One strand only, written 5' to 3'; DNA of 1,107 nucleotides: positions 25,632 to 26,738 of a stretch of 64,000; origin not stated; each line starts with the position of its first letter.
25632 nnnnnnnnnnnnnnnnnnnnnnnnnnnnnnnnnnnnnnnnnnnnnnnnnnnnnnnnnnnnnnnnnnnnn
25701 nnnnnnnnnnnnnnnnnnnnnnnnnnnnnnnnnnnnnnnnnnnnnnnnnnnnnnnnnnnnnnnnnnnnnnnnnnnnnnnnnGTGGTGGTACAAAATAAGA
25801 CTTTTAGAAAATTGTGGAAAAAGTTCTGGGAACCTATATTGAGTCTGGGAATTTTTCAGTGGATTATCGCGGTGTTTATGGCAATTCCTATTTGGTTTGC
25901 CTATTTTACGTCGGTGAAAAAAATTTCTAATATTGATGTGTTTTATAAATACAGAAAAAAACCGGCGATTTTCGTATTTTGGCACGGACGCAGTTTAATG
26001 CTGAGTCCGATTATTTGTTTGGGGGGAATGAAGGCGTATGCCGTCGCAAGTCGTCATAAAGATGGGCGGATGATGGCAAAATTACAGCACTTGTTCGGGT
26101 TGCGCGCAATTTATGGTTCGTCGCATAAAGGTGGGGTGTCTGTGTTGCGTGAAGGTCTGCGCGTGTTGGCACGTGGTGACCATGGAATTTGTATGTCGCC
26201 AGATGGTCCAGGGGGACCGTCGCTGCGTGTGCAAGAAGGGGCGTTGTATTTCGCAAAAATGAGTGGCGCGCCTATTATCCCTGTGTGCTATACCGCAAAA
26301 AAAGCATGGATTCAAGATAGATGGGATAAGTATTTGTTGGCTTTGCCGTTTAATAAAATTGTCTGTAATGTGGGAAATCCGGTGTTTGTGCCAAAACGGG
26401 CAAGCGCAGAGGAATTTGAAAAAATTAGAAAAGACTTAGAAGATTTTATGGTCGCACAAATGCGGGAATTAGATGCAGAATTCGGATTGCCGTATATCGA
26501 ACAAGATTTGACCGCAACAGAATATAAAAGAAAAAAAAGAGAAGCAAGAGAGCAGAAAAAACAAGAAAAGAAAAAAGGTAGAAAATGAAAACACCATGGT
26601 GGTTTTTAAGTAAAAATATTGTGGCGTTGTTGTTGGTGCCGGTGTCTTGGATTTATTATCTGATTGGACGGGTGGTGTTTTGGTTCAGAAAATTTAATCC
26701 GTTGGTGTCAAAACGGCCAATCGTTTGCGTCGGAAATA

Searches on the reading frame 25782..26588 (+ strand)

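Call 4: search_protein_families(library=pfam, proteins=[window:25782-26588:+], max_evalue=0.1)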
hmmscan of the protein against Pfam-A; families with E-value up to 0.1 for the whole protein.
window:25782-26588:+ (268 aa): 1 family
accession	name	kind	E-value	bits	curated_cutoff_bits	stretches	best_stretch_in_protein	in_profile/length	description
PF04028.18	DUF374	-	3e-18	65.6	26.8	1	83-146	6-68/69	Domain of unknown function (DUF374)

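Call 5: search_protein_families(library=ncbifam, proteins=[window:25782-26588:+], max_evalue=0.1)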
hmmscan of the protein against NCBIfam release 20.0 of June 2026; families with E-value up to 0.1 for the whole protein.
window:25782-26588:+ (268 aa): 1 family
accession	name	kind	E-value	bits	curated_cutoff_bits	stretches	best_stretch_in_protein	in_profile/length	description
TIGR01504.1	glyox_carbo_lig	equivalog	0.016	13.8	711.2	1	102-205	37-140/589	glyoxylate carboligase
